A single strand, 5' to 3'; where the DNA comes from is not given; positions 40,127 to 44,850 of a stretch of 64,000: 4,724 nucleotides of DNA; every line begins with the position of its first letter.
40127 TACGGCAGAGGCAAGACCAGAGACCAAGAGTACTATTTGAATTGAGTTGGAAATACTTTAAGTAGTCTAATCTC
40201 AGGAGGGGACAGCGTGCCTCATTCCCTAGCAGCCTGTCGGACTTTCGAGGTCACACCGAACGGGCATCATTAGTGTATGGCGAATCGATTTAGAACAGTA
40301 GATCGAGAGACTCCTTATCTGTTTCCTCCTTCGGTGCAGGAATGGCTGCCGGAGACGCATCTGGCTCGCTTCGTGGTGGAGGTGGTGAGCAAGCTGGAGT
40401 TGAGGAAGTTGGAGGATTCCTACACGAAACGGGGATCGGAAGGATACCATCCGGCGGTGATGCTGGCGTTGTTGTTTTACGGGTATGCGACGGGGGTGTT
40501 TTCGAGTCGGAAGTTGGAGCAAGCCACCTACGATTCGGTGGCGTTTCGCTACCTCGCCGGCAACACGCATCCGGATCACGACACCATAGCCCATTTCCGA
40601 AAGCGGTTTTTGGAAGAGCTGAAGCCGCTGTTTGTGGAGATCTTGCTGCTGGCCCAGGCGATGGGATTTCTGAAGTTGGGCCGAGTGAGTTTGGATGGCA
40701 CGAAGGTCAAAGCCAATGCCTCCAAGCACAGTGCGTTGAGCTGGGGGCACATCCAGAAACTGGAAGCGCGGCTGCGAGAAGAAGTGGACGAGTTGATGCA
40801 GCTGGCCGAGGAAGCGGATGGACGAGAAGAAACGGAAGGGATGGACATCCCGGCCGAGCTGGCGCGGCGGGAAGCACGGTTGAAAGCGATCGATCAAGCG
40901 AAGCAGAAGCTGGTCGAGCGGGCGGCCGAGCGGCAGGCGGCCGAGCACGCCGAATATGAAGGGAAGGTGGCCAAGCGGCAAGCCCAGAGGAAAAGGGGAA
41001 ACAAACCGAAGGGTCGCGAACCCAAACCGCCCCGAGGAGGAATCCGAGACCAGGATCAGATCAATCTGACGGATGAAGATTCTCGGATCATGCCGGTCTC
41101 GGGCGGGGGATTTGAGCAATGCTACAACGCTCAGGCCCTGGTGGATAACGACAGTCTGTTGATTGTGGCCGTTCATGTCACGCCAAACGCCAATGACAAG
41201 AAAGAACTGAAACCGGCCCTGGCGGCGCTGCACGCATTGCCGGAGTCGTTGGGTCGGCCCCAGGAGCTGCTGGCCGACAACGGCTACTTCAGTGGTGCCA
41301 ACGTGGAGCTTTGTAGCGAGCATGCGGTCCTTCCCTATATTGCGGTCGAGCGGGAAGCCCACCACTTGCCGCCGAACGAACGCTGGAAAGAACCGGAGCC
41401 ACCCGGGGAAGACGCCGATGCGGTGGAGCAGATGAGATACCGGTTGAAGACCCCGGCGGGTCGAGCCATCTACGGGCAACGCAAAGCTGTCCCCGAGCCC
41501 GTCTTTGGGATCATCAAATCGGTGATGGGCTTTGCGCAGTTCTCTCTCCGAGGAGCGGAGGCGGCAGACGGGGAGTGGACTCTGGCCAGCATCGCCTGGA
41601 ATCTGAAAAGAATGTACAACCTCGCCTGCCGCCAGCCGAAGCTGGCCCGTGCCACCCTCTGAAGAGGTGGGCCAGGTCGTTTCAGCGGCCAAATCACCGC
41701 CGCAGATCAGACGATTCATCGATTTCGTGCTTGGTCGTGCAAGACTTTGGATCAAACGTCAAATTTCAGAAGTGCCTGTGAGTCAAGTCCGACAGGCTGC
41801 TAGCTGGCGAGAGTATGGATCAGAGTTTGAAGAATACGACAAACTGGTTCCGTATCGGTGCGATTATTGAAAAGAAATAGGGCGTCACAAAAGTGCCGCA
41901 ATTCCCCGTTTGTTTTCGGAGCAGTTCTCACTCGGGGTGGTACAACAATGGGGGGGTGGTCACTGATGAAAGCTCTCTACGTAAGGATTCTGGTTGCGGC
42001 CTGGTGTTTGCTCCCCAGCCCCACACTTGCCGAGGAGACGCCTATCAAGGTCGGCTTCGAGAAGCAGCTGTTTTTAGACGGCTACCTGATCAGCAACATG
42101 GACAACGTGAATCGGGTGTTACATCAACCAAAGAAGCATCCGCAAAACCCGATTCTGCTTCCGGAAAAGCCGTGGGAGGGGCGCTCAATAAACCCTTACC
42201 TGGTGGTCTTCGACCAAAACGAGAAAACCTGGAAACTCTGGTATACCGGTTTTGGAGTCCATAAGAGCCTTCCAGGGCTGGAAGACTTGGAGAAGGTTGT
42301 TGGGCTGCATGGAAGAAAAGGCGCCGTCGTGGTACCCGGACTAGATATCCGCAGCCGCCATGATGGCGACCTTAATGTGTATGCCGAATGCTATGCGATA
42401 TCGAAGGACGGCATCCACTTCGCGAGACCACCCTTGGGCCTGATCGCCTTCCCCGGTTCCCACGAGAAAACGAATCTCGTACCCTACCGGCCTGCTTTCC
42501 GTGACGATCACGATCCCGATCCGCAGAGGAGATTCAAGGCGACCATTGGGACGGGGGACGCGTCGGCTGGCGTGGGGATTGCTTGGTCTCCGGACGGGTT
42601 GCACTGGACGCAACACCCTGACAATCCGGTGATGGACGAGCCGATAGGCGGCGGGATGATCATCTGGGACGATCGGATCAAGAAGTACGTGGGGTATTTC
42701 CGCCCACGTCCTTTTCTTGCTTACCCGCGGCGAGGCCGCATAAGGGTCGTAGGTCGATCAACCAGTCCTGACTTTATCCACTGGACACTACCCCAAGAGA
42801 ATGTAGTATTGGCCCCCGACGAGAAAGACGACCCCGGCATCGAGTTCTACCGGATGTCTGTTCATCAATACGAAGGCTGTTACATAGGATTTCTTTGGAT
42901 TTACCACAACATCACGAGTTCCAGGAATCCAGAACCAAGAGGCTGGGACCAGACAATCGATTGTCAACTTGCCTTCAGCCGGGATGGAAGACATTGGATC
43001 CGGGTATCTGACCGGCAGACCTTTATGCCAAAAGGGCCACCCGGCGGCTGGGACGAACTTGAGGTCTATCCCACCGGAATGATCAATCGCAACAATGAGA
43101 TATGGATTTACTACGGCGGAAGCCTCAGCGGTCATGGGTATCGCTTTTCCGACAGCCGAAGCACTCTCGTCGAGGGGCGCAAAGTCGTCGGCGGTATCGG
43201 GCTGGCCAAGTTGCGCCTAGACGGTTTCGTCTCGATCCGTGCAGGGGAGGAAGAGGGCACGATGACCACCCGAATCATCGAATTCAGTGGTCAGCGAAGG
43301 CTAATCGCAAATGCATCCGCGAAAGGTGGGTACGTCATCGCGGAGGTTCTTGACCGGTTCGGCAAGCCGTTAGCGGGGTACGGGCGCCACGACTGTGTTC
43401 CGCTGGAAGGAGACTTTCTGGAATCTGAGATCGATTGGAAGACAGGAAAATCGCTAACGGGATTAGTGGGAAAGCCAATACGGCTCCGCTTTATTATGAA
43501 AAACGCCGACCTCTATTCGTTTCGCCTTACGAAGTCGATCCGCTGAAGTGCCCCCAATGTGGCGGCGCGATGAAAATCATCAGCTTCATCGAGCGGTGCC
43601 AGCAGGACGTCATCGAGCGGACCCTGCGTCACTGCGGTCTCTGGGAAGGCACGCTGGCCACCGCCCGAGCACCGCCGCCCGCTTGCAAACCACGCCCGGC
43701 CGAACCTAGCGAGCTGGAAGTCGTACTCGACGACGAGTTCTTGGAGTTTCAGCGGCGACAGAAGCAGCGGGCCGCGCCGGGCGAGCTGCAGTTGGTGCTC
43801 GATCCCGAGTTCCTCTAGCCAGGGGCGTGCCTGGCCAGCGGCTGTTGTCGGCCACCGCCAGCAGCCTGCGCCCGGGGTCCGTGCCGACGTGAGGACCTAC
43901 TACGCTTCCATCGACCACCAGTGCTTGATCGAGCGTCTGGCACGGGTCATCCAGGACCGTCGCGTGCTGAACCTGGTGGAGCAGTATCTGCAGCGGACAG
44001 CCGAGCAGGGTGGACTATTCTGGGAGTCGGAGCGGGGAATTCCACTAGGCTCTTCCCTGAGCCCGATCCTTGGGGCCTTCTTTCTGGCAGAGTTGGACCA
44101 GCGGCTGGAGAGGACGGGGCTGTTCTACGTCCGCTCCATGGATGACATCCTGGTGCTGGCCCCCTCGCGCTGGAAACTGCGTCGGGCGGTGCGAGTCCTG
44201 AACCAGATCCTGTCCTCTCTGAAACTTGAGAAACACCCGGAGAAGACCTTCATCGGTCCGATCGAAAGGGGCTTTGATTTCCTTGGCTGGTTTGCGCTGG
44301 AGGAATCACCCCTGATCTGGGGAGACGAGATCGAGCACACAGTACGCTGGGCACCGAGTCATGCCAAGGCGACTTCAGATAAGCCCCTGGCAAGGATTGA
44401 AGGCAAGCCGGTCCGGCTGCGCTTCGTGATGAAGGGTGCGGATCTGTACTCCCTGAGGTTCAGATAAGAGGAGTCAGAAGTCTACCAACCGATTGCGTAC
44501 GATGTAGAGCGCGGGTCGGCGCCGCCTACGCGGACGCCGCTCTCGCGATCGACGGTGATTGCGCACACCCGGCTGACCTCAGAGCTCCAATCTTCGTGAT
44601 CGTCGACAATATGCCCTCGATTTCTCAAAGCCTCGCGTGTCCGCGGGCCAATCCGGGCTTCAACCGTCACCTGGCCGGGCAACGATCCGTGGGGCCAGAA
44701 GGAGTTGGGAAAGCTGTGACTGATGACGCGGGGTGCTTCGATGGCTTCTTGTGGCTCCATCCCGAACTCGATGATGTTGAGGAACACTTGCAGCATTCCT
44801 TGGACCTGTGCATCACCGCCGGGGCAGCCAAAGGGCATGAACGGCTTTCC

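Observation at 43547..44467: Composite scar at a family A gene end: IS91/ISCR-like transposase C-terminal remnant, RT fragment and a captured family A tail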

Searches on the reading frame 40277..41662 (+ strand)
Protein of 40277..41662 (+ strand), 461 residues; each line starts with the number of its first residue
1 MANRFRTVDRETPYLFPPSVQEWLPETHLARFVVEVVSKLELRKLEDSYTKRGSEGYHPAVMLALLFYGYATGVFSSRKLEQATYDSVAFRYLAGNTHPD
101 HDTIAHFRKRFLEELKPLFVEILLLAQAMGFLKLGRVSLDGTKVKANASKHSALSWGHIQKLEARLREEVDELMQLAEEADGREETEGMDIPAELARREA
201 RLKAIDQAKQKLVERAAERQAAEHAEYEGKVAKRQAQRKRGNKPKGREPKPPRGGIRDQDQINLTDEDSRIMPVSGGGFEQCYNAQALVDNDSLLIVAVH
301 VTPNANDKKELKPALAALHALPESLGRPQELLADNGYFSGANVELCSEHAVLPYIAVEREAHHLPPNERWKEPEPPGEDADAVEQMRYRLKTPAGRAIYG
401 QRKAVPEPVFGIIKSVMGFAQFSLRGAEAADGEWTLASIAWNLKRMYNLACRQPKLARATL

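Call 6: search_protein_families(library=pfam, proteins=[window:40277-41662:+], max_evalue=1)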
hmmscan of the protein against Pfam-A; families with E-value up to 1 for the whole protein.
window:40277-41662:+ (461 aa): 4 families
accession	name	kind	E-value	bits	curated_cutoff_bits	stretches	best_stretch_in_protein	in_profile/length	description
PF05598.16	DUF772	-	2e-18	66.6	23.1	1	53-121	1-73/74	Transposase domain (DUF772)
PF01609.27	DDE_Tnp_1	-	3.7e-16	59.9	23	1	276-443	29-200/200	Transposase DDE domain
PF13751.12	DDE_Tnp_1_6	-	5.2e-12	46.6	25.1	1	382-447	60-125/125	Transposase DDE domain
PF14362.11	DUF4407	-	0.25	11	31.3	1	168-248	119-188/297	Domain of unknown function (DUF4407)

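Call 9: search_protein_families(library=ncbifam, proteins=[window:40277-41662:+], max_evalue=1)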
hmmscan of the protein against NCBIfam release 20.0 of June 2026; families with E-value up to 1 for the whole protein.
window:40277-41662:+ (461 aa): 5 families
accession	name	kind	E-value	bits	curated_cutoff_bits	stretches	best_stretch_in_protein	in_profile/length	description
NF033551.1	transpos_IS1182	equivalog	1.3e-110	370.6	270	2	9-359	3-343/488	IS1182 family transposase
NF033581.1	transpos_IS5_4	equivalog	1e-21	77.6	140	1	45-443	18-284/285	IS5 family transposase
NF033578.1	transpos_IS5_1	equivalog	1.1e-07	31.3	275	1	289-448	290-418/419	IS5 family transposase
NF033580.1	transpos_IS5_3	equivalog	1.9e-06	27.6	110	1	286-388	131-226/258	IS5 family transposase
NF033579.1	transpos_IS5_2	equivalog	4.3e-06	26.4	140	1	286-444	143-288/289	IS5 family transposase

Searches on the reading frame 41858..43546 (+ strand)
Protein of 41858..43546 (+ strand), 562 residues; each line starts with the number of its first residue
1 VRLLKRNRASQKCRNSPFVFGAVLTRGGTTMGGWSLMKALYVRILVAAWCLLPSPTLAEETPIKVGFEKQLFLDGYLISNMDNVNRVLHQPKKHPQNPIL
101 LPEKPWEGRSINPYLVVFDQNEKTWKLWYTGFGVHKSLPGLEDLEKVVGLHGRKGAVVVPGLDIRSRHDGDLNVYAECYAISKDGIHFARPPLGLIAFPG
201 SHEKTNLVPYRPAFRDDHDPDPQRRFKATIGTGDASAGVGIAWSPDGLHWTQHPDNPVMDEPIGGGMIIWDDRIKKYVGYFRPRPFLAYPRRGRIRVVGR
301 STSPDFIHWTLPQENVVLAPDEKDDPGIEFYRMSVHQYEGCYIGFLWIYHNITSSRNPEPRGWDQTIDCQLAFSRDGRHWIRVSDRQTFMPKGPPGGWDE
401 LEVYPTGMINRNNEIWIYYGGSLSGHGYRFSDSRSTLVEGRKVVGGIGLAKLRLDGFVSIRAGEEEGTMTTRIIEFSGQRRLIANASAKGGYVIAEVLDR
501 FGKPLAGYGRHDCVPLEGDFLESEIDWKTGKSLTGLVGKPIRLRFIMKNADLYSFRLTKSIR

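Call 6: search_protein_families(library=pfam, proteins=[window:41858-43546:+], max_evalue=1)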
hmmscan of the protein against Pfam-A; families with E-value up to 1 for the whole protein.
window:41858-43546:+ (562 aa): 2 families
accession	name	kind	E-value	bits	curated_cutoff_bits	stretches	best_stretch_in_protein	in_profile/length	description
PF22847.2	BT_3657-like_N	-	0.13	12.5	27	0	221-252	22-53/168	Arabinosidase BT_3657-like, N-terminal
PF19912.4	DUF6385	-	0.18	12.3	26.8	0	232-254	15-37/82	Domain of unknown function (DUF6385)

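Call 9: search_protein_families(library=ncbifam, proteins=[window:41858-43546:+], max_evalue=1)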
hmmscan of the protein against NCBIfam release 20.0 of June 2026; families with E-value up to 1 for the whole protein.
window:41858-43546:+ (562 aa): 2 families
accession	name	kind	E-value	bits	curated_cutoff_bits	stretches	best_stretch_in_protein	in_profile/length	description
NF052550.1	BManbPhaseBMBP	equivalog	0.0018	17.7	450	0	178-285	61-163/296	beta-1,2-mannobiose phosphorylase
NF041092.1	beta-fruc_BfrA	equivalog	0.2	10.4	900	0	240-311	106-176/433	beta-fructosidase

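Call 63: search_solved_structures(query=window:41966-43543:+, max_evalue=0.01)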
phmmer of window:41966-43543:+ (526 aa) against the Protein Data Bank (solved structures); distinct sequences matched with E-value up to 0.01: 0.

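Call 80: find_related_loci(query=window:41966-43543:+, collection=metagenome_contigs, flank=3000)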
Query window:41966-43543:+ (526 aa) in metagenome_contigs; peptide patterns used: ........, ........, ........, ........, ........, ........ (x = any residue, [..] = any of these).
177 stretches matched a pattern; 11 encode a relative of the query (tblastn E <= 1e-3); 11 distinct loci.
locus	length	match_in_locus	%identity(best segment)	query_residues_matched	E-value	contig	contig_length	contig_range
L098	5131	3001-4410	34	33-520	2e-71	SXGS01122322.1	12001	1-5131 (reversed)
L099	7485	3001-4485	29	33-524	1e-43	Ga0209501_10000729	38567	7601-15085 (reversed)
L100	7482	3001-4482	29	33-523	2e-43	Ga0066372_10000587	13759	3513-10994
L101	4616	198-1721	29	21-523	1e-41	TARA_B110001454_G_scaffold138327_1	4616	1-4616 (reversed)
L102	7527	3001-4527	30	20-523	2e-41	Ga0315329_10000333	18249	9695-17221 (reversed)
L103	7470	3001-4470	29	33-519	2e-43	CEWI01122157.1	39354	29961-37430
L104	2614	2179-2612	76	96-240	2e-63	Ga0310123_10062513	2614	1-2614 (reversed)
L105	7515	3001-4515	27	14-519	3e-34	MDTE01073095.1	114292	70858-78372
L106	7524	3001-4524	29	21-523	2e-39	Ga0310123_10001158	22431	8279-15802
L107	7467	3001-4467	27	33-519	2e-33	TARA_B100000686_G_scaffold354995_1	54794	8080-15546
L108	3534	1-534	35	340-519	1e-20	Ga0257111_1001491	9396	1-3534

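Call 82: search_solved_structures(query=A2, max_evalue=1)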
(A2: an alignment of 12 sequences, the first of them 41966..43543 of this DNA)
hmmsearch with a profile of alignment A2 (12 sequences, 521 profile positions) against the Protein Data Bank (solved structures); distinct sequences matched with E-value up to 1: 34.
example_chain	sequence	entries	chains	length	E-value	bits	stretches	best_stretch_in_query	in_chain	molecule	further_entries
7fip_A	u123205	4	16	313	2e-11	46.1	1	87-288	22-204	Beta-1,2-mannobiose phosphorylase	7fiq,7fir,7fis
9fj8_A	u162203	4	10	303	1.6e-09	39.8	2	203-312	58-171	1,2-beta-oligomannan phosphorylase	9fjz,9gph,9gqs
3u14_A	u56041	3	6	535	1.9e-07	33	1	100-279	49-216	Fructofuranosidase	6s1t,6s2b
3kf3_A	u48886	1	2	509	1.9e-07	33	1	101-279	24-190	Invertase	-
3kf5_A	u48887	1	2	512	2e-07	32.9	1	101-279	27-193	Invertase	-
3u75_A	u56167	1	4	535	4.5e-07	31.7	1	92-279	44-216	Fructofuranosidase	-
6n1a_A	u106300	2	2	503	1.7e-05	26.6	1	240-450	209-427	Carbohydrate-binding protein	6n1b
8i12_A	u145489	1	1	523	0.00042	21.9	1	207-286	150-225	Glycosyl hydrolase family 32 exo-inulinase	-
7vco_A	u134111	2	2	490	0.00055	21.5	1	112-221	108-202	Sucrose-6-phosphate hydrolase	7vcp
3taw_A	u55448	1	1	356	0.0008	21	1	92-278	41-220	Hypothetical glycoside hydrolase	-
4onz_A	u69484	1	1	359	0.0025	19.4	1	92-152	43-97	putative glycoside hydrolase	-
5a7v_B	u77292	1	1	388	0.0034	18.9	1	94-152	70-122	PUTATIVE GLYCOSIDASE PH117-RELATED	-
5a7v_A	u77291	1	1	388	0.0034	18.9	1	94-152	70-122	PUTATIVE GLYCOSIDASE PH117-RELATED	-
3r67_A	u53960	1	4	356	0.0061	18.1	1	92-278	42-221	putative Glycosidase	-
1w2t_A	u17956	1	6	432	0.022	16.3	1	113-288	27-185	BETA FRUCTOSIDASE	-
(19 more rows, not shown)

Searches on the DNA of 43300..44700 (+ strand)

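Call 61: search_rna_families(source=window, start=43300, end=44700, threshold=evalue, max_evalue=1)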
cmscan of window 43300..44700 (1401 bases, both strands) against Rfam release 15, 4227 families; matches with E-value up to 1: 0.
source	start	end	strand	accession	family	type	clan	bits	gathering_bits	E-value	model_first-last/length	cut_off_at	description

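Call 68: search_rna_families(sources=[L095, L096, L097], threshold=gathering)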
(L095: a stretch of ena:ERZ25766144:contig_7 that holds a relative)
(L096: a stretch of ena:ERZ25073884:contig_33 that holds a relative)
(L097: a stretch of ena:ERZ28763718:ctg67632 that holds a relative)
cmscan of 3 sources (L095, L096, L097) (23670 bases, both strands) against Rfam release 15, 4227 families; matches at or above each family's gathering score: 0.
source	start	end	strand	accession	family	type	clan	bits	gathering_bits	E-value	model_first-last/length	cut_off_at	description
